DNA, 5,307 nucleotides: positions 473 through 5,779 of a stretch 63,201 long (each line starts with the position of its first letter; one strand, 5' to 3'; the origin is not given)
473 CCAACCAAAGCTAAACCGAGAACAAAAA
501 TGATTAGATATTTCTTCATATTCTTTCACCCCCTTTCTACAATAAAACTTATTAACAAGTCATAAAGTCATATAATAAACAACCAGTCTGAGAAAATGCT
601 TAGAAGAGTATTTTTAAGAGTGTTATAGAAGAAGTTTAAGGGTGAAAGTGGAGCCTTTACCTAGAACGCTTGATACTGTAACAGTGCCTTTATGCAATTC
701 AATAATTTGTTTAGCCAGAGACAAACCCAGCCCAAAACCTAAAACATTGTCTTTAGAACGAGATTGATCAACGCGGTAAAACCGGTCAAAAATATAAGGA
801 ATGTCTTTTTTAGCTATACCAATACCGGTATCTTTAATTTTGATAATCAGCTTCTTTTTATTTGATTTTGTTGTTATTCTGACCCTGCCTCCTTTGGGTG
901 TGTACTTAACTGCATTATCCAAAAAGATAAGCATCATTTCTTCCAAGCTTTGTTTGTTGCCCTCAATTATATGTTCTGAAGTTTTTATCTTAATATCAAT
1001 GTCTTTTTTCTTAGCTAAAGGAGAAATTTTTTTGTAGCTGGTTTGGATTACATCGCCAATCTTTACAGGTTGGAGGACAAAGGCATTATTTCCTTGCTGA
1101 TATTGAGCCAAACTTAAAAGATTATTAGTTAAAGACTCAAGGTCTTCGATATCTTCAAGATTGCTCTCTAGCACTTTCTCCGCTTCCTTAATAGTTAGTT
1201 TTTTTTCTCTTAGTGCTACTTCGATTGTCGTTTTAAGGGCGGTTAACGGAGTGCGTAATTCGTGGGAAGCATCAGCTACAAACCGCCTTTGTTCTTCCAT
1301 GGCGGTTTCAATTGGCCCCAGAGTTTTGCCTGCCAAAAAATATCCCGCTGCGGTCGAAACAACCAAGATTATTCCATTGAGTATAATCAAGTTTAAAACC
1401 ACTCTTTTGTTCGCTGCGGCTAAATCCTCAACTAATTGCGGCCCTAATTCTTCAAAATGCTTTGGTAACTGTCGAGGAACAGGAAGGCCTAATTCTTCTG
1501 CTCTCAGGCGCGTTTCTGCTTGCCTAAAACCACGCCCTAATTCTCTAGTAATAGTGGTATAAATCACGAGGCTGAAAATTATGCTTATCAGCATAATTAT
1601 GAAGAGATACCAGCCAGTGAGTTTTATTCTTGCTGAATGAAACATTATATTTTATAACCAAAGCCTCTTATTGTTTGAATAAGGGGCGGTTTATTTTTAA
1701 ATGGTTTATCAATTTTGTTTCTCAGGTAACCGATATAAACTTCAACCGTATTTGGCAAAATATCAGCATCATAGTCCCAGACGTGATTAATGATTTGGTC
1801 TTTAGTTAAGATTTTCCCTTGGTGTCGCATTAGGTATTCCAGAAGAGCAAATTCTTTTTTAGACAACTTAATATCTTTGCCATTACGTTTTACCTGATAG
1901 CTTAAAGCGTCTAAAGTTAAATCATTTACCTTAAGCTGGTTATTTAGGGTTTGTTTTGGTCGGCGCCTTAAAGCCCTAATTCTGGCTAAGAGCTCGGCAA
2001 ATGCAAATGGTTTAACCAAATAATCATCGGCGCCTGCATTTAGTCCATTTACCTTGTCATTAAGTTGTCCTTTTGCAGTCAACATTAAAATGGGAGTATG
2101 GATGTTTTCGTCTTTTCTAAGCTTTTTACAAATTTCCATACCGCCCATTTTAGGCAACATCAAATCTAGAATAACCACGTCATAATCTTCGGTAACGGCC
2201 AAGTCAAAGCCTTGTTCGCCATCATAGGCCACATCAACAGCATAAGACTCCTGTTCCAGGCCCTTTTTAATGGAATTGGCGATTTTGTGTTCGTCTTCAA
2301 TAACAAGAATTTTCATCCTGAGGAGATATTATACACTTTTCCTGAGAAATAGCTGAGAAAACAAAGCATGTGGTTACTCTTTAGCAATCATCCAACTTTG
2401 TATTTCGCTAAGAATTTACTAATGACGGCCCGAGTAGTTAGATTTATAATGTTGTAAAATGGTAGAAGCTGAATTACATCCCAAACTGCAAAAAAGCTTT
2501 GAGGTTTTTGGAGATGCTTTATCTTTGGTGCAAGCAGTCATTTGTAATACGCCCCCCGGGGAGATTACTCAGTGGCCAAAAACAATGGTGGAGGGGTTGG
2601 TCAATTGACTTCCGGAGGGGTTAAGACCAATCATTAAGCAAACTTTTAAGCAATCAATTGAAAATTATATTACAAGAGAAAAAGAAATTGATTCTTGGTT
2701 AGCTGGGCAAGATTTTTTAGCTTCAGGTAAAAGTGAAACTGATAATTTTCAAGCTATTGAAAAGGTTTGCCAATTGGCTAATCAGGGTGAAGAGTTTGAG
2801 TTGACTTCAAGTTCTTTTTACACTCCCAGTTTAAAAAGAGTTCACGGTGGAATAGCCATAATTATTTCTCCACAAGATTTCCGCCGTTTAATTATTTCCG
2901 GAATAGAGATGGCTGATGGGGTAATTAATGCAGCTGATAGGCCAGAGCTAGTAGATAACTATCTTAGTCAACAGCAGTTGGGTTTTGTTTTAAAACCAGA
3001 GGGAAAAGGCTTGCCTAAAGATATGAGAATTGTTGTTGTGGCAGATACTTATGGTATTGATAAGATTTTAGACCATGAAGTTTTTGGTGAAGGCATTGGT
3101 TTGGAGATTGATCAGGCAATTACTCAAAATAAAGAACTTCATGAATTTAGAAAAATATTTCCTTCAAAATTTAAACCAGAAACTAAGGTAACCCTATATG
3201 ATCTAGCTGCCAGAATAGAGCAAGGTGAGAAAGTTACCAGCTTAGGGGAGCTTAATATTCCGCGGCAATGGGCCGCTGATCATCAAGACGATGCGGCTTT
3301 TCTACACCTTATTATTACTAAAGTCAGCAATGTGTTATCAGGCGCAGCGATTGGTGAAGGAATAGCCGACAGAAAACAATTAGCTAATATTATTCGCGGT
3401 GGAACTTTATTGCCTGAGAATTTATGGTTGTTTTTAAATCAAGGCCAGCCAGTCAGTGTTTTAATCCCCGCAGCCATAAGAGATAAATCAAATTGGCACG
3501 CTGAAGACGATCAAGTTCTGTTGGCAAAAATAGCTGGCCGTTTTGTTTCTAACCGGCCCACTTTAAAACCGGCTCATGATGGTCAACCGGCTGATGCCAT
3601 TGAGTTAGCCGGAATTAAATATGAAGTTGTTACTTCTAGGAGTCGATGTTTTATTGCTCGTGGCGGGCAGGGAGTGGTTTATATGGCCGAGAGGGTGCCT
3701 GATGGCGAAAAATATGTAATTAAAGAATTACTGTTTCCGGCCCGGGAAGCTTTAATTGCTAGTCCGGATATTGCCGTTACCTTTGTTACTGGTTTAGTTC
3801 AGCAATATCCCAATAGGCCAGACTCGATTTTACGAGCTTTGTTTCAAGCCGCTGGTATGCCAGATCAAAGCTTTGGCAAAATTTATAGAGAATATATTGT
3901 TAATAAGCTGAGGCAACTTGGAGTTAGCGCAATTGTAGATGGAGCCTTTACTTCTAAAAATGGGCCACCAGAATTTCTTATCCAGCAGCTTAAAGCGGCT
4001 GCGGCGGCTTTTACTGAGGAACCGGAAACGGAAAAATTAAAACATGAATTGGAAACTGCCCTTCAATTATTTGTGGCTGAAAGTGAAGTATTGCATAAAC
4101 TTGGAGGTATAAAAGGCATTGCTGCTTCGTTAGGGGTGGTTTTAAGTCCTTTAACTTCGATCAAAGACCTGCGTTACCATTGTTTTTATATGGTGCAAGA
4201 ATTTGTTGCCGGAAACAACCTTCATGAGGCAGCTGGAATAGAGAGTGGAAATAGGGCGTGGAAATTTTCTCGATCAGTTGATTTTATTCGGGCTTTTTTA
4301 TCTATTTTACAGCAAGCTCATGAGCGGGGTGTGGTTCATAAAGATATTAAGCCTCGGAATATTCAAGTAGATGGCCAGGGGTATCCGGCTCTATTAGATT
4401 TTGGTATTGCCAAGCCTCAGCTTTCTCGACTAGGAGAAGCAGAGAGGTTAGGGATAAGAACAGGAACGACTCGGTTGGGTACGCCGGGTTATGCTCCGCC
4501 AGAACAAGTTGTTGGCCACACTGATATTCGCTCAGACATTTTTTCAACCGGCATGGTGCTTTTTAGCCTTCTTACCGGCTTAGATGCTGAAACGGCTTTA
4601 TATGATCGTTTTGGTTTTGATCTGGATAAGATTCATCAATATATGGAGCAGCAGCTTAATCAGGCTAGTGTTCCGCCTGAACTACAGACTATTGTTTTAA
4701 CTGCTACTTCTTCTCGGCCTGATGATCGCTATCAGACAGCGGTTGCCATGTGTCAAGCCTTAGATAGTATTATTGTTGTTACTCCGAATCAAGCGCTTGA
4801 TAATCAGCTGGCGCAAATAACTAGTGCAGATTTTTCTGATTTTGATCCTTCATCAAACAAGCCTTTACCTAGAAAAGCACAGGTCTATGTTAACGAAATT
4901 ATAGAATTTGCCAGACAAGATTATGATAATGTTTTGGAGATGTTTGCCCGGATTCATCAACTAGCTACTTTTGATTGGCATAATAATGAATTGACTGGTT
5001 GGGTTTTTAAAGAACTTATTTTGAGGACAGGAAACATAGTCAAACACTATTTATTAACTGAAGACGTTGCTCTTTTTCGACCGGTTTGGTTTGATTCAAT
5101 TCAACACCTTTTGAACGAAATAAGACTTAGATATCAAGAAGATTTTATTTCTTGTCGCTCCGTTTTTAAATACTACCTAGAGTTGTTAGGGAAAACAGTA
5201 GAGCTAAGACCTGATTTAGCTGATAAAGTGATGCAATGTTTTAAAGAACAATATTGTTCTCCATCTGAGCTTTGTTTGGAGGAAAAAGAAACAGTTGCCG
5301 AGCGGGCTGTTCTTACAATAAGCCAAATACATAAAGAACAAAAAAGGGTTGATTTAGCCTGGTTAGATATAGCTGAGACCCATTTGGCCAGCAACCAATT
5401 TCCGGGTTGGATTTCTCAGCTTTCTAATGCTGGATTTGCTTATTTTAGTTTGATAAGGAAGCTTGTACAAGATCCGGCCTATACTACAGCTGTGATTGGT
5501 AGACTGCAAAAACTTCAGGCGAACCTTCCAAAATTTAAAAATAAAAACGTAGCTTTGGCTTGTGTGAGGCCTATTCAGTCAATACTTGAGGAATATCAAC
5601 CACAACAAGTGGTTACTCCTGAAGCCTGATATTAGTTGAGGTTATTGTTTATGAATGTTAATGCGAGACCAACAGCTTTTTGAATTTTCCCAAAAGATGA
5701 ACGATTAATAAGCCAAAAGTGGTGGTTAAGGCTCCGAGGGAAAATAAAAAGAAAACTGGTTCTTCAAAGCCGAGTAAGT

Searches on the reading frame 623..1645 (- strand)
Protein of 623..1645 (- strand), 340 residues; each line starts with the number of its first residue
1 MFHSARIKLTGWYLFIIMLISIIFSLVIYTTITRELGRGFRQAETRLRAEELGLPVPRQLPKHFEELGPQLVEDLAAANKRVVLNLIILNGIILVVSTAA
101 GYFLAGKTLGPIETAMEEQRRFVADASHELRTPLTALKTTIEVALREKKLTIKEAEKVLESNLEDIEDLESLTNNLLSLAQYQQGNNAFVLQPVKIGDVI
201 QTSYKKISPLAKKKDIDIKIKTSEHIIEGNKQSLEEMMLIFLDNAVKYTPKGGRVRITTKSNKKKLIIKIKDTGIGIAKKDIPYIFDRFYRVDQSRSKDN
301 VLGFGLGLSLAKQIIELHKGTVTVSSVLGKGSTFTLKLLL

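Call 7: search_protein_families(library=pfam, proteins=[window:623-1645:-], max_evalue=0.01)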
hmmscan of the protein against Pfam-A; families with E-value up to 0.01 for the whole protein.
window:623-1645:- (340 aa): 3 families
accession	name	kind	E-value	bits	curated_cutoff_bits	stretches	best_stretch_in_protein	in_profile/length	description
PF02518.31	HATPase_c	-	3.9e-27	95.3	26.4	1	230-338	2-107/111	Histidine kinase-, DNA gyrase B-, and HSP90-like ATPase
PF00512.31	HisKA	-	6e-15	55.5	26.9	1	119-185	2-66/66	His Kinase A (phospho-acceptor) domain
PF13589.12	HATPase_c_3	-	0.0026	18.2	25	1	241-314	10-83/137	Histidine kinase-, DNA gyrase B-, and HSP90-like ATPase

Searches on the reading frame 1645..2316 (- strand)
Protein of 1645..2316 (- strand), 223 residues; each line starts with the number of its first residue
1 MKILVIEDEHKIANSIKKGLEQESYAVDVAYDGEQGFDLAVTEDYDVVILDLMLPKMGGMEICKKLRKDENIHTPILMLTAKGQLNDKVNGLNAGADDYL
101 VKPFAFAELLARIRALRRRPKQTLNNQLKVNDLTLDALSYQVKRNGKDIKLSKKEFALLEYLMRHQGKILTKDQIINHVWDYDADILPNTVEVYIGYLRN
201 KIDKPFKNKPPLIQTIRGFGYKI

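Call 7: search_protein_families(library=pfam, proteins=[window:1645-2316:-], max_evalue=0.01)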
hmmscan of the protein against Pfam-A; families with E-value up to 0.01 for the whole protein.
window:1645-2316:- (223 aa): 4 families
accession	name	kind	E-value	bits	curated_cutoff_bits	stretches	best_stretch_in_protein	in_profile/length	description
PF00072.30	Response_reg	-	1.9e-31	108.9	30.2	1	3-114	1-111/111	Response regulator receiver domain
PF00486.34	Trans_reg_C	-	1.4e-27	96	26.2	1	146-222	1-76/77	Transcriptional regulatory protein, C terminal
PF23198.2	PDE8A_N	-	0.0019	18.6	29.6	1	3-83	13-95/147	PDE8A-like, N-terminal domain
PF21695.3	GlnR_1st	-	0.0059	17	27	1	20-115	19-109/111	Transcription regulator GlnR, N-terminal domain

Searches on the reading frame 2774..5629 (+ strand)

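Call 7: search_protein_families(library=pfam, proteins=[window:2774-5629:+], max_evalue=0.01)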
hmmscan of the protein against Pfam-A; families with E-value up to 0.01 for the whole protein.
window:2774-5629:+ (951 aa): 4 families
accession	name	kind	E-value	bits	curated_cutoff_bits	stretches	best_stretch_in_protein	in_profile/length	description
PF00069.31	Pkinase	-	3.2e-19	69.8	31.7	1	431-653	43-252/263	Protein kinase domain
PF07714.23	PK_Tyr_Ser-Thr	-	8.6e-09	35.5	23.1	1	428-654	43-250/258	Protein tyrosine and serine/threonine kinase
PF03109.22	ABC1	-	0.00054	19.6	22.9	1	472-547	144-215/244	ABC1 atypical kinase-like domain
PF01636.29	APH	-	0.00091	19.5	23.2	1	498-546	150-197/239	Phosphotransferase enzyme family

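Call 12: search_protein_families(library=ncbifam, proteins=[window:2774-5629:+], max_evalue=0.01)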
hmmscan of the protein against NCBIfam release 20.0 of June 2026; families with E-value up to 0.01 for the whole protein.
window:2774-5629:+ (951 aa): 12 families
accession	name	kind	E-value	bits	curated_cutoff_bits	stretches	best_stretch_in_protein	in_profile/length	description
NF033483.0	PknB_PASTA_kin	equivalog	6.8e-32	111.2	450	1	469-674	80-276/563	Stk1 family PASTA domain-containing Ser/Thr kinase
NF047741.1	antiphage_MADS6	equivalog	7.8e-25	87.4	460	1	467-678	269-472/612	methylation-associated defense system protein kinase MAD6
NF038150.1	lanthi_synth_IV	equivalog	1.3e-23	83.3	650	1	435-663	241-453/851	class IV lanthionine synthetase LanL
NF052427.1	StpK7MSMEG_1200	equivalog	7.4e-16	57.7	900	1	472-665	83-267/601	serine/threonine protein kinase StpK7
TIGR03903.1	TOMM_kin_cyc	equivalog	8.3e-16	57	705.75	1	472-603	55-186/1267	TOMM system kinase/cyclase fusion protein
NF038151.1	lanthi_synth_III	equivalog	6.8e-12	44.6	575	1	422-613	259-436/833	class III lanthionine synthetase LanKC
NF009651.0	PRK13184.1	equivalog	6e-11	41.1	839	1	493-673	103-297/932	serine/threonine-protein kinase PknD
NF033442.0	BREX_PglW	equivalog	1e-08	33.4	990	1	500-666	313-486/1391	BREX system serine/threonine kinase PglW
NF043056.1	T4SS_LegK1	equivalog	4.4e-08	32.2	550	1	507-599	196-283/516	Dot/Icm T4SS effector kinase LegK1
NF053615.1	SerThrKinAfsKStmc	equivalog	2e-07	30.1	1300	1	511-602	124-209/809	protein serine/threonine kinase AfsK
NF008910.0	PRK12274.1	equivalog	0.00051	19.6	372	1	503-546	96-140/219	serine/threonine protein kinase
TIGR03724.2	arch_bud32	equivalog_domain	0.00065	19.2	125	1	465-547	62-132/193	KEOPS complex kinase/ATPase Bud32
